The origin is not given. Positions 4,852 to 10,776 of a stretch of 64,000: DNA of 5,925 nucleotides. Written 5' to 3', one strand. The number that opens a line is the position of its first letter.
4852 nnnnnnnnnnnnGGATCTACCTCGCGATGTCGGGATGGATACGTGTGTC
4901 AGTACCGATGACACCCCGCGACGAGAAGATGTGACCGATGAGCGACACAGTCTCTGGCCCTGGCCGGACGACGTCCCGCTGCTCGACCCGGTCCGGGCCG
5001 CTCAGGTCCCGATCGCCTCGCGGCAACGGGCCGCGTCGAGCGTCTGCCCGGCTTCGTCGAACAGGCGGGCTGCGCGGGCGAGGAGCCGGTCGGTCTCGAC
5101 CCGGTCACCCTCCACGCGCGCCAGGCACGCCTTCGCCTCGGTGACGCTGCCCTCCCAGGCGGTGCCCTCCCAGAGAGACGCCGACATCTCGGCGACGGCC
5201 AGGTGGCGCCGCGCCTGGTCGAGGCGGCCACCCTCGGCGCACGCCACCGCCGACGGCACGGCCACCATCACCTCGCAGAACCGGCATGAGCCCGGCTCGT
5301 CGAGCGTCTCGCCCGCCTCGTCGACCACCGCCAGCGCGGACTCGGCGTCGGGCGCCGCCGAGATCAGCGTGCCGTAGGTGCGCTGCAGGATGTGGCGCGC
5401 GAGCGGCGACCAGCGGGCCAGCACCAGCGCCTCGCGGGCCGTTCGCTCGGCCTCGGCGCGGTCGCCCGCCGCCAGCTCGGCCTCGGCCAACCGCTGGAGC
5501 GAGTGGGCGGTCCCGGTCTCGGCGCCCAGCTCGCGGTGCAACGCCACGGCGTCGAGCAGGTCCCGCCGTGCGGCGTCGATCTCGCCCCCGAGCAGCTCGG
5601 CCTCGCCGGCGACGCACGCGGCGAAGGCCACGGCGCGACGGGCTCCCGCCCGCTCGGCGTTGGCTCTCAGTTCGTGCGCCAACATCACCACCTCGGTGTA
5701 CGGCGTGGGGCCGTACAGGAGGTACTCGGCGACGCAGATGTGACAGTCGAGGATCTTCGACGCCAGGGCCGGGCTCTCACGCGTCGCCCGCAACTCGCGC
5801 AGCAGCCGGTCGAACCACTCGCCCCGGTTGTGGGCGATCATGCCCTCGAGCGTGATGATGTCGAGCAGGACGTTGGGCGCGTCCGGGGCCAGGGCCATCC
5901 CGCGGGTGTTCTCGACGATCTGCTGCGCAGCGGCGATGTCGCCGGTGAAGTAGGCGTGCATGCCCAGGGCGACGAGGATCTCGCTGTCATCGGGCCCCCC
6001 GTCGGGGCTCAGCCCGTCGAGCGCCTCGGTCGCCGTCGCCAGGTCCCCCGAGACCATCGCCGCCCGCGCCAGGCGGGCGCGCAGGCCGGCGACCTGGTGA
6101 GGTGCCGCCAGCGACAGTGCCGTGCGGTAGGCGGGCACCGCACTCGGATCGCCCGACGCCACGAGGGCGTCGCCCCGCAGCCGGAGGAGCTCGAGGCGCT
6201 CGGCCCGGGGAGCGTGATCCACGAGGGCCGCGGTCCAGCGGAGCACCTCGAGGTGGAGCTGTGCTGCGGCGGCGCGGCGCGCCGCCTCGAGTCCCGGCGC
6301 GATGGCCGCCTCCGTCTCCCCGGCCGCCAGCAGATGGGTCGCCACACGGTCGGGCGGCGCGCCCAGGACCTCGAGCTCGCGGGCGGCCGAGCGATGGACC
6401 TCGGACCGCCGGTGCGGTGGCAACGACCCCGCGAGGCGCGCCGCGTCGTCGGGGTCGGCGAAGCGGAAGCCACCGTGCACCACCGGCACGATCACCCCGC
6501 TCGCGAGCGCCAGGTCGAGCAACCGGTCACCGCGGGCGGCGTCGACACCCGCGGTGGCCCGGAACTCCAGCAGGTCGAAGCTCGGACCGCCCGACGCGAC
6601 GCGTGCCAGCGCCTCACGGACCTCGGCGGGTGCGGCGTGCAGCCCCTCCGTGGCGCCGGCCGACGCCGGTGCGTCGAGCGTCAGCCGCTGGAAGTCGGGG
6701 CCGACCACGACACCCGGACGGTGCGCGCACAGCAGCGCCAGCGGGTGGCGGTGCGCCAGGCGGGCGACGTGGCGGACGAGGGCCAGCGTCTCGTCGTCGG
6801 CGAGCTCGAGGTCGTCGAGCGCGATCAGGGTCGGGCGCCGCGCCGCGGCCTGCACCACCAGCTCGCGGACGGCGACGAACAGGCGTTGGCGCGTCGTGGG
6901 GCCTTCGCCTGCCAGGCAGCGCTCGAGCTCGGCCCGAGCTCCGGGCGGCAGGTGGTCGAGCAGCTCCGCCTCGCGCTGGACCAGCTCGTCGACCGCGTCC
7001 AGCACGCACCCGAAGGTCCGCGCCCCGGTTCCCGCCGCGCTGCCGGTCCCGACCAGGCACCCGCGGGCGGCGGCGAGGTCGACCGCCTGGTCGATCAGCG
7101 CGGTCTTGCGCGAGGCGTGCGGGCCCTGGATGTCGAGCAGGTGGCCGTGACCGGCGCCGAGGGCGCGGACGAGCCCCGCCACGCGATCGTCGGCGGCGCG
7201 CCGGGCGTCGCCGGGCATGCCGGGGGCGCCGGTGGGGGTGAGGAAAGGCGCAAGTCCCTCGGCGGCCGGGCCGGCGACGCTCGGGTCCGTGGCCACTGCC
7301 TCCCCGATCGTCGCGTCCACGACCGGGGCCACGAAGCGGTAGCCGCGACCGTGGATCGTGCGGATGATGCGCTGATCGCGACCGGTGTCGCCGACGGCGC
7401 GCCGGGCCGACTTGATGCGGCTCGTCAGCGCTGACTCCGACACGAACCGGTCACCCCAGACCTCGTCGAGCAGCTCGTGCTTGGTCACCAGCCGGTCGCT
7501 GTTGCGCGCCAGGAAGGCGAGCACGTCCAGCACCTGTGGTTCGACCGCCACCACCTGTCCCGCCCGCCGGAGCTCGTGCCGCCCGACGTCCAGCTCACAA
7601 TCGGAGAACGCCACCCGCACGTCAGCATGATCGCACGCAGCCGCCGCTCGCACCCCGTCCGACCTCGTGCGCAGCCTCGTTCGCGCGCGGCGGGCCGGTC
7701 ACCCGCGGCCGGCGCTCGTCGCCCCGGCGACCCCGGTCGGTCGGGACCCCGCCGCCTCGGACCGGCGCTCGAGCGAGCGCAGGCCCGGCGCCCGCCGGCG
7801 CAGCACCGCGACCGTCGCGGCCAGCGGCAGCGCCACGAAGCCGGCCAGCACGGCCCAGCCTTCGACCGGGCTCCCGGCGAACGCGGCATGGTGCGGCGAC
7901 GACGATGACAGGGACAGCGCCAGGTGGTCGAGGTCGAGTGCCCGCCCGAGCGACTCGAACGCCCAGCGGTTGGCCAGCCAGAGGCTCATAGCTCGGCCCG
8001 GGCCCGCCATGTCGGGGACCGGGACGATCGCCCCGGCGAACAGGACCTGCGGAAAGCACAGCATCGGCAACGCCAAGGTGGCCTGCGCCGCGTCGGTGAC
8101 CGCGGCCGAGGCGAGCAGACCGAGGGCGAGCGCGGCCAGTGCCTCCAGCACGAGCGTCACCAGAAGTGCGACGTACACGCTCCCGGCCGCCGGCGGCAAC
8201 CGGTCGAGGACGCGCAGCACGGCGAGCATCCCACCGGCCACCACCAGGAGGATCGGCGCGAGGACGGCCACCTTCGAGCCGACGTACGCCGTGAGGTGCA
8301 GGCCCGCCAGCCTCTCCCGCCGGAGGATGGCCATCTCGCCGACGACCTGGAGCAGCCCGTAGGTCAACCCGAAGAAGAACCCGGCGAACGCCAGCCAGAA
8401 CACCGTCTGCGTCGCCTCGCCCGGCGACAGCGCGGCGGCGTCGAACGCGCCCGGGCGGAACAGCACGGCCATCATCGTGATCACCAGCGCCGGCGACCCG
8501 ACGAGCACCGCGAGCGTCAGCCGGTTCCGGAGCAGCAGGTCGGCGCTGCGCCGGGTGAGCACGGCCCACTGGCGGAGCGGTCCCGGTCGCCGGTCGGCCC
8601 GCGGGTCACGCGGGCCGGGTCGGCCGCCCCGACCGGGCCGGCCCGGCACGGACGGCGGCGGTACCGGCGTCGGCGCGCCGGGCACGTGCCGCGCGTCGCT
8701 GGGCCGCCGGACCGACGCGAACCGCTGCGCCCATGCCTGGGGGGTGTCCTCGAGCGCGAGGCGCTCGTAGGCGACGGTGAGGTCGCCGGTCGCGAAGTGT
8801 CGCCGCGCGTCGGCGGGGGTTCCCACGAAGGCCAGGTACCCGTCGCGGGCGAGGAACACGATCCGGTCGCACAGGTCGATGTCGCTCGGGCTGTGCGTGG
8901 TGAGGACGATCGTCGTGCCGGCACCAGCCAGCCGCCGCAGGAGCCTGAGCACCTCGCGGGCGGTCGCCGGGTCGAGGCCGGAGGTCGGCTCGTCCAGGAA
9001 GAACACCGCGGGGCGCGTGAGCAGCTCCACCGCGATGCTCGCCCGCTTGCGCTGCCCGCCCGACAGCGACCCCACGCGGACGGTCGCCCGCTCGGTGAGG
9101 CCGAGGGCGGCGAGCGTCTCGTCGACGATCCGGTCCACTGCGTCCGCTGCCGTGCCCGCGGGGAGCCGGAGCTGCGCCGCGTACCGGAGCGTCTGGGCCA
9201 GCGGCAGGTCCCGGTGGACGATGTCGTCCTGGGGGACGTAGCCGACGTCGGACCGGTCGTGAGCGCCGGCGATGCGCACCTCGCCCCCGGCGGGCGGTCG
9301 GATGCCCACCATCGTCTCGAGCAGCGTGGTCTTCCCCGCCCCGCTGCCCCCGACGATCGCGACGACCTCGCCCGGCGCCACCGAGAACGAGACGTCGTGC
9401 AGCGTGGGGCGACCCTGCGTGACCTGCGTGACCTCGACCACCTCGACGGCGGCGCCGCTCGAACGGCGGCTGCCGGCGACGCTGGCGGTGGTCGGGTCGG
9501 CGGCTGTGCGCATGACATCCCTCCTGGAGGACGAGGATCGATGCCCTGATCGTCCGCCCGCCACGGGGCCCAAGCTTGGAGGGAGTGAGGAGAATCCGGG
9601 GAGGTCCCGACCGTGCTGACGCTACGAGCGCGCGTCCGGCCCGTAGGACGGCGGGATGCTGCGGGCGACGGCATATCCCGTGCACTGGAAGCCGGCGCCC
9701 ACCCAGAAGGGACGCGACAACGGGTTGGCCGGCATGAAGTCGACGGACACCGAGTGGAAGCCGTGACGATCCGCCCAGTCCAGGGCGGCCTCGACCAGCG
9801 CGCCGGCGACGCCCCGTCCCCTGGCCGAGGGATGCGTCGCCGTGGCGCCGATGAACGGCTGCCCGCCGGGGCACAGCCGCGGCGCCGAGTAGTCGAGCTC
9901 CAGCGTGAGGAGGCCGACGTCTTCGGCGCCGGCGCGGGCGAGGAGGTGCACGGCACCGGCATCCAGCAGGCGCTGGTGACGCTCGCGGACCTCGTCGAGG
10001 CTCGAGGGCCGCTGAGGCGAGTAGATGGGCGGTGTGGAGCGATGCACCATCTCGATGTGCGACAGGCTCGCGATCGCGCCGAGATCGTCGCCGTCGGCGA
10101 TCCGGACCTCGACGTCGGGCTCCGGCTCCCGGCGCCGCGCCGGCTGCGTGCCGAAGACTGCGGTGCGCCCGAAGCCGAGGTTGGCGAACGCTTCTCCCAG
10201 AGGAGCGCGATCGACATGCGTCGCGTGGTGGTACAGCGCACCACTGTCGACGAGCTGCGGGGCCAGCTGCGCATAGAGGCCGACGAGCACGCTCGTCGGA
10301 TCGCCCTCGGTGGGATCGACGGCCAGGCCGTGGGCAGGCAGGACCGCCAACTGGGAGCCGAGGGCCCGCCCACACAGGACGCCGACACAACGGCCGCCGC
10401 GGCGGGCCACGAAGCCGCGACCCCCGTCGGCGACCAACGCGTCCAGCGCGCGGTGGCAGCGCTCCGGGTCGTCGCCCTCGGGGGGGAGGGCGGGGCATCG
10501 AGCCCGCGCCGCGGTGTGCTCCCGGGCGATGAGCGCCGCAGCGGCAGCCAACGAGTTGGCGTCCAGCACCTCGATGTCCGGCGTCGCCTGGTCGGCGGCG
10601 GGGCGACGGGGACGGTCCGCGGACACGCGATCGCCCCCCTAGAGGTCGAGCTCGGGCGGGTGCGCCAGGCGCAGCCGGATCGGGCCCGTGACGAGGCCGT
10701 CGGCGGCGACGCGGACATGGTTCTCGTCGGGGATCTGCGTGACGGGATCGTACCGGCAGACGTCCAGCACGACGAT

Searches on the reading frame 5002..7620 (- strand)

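Call 16: search_protein_families(library=pfam, proteins=[window:5002-7620:-])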
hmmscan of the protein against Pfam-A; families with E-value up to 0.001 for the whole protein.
window:5002-7620:- (872 aa): 3 families
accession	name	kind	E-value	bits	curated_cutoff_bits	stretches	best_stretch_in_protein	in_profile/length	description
PF00486.34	Trans_reg_C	-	1.8e-16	60.4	26.2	1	21-96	1-77/77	Transcriptional regulatory protein, C terminal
PF13191.12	AAA_16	-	1.5e-10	42.3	32.6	1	140-296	5-166/167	AAA ATPase domain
PF17874.7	TPR_MalT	-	5.8e-07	29.5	45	0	667-845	42-223/336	MalT-like TPR region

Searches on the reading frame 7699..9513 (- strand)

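Call 16: search_protein_families(library=pfam, proteins=[window:7699-9513:-])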
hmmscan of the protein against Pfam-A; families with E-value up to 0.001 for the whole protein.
window:7699-9513:- (604 aa): 6 families
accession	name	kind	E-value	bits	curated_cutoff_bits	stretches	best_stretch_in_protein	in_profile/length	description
PF00005.33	ABC_tran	-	3.5e-27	96.1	25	1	38-178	1-137/137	ABC transporter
PF01061.29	ABC2_membrane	-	2.9e-18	66.6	26.9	1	314-522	1-206/211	ABC-2 type transporter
PF13304.12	AAA_21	-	5.1e-16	60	27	1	133-210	221-301/304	AAA domain, putative AbiEii toxin, Type IV TA system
PF12698.13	ABC2_membrane_3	-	2.7e-09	37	31.6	1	369-518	163-311/347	ABC-2 family transporter protein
PF13604.12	AAA_30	-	0.00025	21.3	27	1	49-204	19-121/191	AAA domain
PF02463.25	SMC_N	-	0.00091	19.1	40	0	142-210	129-200/220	RecF/RecN/SMC N terminal domain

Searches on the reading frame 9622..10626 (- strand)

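Call 16: search_protein_families(library=pfam, proteins=[window:9622-10626:-])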
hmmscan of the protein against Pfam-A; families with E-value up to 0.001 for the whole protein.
window:9622-10626:- (334 aa): 4 families
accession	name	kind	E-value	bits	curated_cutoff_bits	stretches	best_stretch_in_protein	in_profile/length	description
PF00583.31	Acetyltransf_1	-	4.1e-14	53.3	20.7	1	202-313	12-116/116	Acetyltransferase (GNAT) family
PF13508.13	Acetyltransf_7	-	1.3e-06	29.1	27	1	230-313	8-82/84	Acetyltransferase (GNAT) domain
PF14542.12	Acetyltransf_CG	-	3.2e-05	24.4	30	1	259-290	27-58/80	GCN5-related N-acetyl-transferase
PF13302.13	Acetyltransf_3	-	0.00015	22.9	25.4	1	179-313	9-137/138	Acetyltransferase (GNAT) domain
